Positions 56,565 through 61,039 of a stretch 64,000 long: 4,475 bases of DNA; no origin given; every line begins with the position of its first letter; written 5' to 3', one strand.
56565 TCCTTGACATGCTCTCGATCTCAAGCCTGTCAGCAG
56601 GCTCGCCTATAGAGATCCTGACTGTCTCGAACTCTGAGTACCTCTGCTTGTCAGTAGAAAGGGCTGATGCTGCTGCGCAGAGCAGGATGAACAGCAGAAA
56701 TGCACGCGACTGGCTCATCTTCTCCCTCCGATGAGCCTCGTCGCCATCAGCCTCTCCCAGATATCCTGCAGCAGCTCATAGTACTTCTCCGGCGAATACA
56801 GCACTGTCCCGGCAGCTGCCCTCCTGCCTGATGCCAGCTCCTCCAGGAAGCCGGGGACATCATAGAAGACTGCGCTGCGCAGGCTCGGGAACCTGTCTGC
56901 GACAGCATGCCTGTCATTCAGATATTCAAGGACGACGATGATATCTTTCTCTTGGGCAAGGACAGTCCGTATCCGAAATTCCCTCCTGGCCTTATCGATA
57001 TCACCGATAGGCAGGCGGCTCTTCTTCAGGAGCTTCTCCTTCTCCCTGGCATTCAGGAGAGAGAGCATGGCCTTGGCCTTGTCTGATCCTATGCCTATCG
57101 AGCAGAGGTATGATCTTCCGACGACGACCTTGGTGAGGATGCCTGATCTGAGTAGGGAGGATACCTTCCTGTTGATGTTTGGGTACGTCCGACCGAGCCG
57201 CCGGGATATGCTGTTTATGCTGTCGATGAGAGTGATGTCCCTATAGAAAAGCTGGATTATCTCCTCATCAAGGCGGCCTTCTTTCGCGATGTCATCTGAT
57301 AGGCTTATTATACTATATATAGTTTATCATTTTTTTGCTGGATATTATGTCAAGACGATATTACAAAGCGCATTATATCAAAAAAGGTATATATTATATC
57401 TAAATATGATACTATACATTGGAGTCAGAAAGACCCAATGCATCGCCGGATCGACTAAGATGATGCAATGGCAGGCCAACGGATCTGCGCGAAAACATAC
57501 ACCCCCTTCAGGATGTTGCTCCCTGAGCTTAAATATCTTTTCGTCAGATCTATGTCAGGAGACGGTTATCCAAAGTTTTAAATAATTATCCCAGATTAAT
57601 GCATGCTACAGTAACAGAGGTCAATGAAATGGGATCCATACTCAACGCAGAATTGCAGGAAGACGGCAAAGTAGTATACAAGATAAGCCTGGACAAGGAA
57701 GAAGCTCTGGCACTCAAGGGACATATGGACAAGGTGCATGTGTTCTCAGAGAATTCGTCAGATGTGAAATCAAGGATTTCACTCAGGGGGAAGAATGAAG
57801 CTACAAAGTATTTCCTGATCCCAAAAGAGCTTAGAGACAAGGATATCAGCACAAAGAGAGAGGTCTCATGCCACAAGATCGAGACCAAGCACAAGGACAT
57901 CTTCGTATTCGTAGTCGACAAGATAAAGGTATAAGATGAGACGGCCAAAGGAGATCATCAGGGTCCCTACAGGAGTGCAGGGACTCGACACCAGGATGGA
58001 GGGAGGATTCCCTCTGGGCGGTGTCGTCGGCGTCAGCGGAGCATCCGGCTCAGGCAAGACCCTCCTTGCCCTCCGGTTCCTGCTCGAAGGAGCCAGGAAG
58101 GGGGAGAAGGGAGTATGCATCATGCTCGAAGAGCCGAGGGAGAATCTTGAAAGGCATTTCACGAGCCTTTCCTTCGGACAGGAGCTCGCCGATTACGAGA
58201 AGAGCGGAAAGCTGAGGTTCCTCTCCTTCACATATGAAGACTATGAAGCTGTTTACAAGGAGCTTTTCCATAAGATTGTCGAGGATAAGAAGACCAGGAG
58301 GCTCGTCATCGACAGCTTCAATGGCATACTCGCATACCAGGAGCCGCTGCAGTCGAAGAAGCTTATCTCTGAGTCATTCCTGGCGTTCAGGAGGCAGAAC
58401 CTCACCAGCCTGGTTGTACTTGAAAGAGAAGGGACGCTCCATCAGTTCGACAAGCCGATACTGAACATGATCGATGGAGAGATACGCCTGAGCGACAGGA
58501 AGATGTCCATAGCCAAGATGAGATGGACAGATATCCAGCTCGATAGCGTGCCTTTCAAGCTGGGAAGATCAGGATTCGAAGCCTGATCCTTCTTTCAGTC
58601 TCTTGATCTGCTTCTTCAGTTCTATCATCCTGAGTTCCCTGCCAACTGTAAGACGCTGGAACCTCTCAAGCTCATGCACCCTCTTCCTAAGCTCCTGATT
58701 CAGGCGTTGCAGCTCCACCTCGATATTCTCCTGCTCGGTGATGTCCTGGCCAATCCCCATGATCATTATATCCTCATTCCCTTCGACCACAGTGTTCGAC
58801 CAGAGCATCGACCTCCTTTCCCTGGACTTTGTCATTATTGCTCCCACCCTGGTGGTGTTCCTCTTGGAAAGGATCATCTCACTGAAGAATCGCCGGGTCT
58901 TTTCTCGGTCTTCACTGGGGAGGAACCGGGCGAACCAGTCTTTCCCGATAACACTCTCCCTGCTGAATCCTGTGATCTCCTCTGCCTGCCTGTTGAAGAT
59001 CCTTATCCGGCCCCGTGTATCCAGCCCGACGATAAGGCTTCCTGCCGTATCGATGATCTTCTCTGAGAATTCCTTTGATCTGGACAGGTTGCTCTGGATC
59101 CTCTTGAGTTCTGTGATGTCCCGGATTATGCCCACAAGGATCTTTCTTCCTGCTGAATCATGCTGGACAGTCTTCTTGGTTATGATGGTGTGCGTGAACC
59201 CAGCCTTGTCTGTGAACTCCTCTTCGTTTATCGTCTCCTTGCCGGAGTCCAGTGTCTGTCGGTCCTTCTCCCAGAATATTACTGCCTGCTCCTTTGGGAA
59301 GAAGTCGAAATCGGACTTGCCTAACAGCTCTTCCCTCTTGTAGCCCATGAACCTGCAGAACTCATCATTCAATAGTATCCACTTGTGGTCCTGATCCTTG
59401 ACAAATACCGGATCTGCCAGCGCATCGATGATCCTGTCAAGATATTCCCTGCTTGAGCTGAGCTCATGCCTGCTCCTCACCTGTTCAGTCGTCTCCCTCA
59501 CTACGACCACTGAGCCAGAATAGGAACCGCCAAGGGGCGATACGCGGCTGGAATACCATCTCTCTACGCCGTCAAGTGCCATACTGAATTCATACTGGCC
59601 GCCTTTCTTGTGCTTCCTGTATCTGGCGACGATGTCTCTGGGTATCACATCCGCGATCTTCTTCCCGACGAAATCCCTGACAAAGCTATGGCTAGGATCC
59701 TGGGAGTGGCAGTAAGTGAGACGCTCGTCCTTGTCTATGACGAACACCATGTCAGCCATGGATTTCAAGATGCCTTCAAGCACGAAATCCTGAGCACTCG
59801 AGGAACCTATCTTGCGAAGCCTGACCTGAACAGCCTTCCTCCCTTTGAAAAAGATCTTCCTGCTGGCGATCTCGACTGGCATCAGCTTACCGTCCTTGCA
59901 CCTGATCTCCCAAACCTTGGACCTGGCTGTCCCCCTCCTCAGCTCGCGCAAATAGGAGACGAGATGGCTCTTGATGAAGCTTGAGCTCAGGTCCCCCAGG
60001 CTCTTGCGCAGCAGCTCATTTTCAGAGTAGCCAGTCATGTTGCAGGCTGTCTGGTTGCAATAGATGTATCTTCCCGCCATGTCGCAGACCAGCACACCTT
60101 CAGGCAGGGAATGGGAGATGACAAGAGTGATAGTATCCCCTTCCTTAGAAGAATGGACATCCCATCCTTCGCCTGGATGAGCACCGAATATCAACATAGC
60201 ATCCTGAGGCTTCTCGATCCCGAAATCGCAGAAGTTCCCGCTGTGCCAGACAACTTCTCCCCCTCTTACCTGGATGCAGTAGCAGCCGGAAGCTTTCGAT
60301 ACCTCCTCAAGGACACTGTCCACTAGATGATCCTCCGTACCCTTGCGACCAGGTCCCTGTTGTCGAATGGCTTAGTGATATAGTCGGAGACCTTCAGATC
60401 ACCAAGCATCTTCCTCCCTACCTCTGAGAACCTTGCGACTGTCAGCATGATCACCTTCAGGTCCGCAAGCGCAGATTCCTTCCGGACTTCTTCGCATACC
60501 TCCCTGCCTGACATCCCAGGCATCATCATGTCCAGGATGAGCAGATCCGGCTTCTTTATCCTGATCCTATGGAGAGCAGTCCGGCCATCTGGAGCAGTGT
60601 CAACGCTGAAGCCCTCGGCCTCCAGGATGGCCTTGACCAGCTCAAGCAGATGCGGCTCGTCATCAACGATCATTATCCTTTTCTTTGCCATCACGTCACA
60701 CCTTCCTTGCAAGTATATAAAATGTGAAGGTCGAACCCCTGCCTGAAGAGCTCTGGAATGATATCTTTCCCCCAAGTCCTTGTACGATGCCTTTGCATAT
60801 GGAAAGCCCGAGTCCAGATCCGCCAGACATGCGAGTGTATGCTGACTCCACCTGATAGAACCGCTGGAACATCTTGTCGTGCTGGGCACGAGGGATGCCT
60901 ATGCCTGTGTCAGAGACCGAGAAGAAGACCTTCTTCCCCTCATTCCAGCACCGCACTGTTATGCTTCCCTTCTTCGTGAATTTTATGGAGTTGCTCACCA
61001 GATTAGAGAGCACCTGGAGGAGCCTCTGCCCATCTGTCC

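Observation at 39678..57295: Surface-structure island: the giant protein ends in the same domain as two stand-alone secreted paralogs (candidate undescribed archaeal filament/anchoring system)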

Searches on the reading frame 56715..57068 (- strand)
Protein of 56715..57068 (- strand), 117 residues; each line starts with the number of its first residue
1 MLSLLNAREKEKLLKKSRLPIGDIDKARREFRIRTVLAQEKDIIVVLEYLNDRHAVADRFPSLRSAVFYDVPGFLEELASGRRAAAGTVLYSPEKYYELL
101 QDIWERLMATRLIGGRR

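Call 15: search_protein_families(library=pfam, proteins=[window:56715-57068:-], max_evalue=0.001)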
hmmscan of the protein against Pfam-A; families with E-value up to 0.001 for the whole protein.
window:56715-57068:- (117 aa): 0 families

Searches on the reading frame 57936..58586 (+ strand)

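Call 15: search_protein_families(library=pfam, proteins=[window:57936-58586:+], max_evalue=0.001)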
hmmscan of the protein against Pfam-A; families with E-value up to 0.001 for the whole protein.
window:57936-58586:+ (216 aa): 3 families
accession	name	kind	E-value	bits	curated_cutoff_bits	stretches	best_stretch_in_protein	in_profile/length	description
PF06745.19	ATPase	-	2.3e-36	125.7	26.6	1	10-213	1-223/231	KaiC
PF13481.12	AAA_25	-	4.7e-06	26.8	27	1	18-134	23-158/195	AAA domain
PF00154.27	RecA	-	0.00027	20.9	27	1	6-62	29-86/262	recA bacterial DNA recombination protein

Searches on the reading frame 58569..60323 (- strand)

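Call 15: search_protein_families(library=pfam, proteins=[window:58569-60323:-], max_evalue=0.001)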
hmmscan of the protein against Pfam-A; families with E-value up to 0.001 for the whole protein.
window:58569-60323:- (584 aa): 9 families
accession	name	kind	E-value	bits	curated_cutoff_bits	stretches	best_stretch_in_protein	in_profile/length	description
PF00989.32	PAS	-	2.2e-41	140.8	22.6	3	294-403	2-113/113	PAS fold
PF08448.16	PAS_4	-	1.6e-40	138.2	23.1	3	300-408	2-110/110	PAS fold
PF13426.13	PAS_9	-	1.1e-38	132.1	27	3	74-166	1-93/103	PAS domain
PF13188.13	PAS_8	-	1.1e-21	76.4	21.8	1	72-114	9-48/65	PAS domain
PF08447.18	PAS_3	-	9e-18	64.8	25.6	1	444-516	5-81/89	PAS fold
PF24820.1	Diguanyl_cycl_sensor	-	6.1e-08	33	28.1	0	431-490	9-67/109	Diguanylate cyclase-like sensor domain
PF12860.13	PAS_7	-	0.00026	21.6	27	0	72-102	3-33/115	PAS fold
PF14598.12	PAS_11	-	0.00052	20.4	25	0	81-151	9-80/109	PAS domain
PF24990.1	PAS_13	-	0.00083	20.1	27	0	317-352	14-51/143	ERT1/acuK family PAS domain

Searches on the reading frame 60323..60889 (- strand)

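Call 15: search_protein_families(library=pfam, proteins=[window:60323-60889:-], max_evalue=0.001)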
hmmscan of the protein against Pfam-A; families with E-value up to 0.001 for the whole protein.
window:60323-60889:- (188 aa): 1 family
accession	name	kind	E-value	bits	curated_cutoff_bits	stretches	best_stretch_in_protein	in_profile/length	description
PF00072.30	Response_reg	-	1.5e-28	99.6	30.2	1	72-185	1-111/111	Response regulator receiver domain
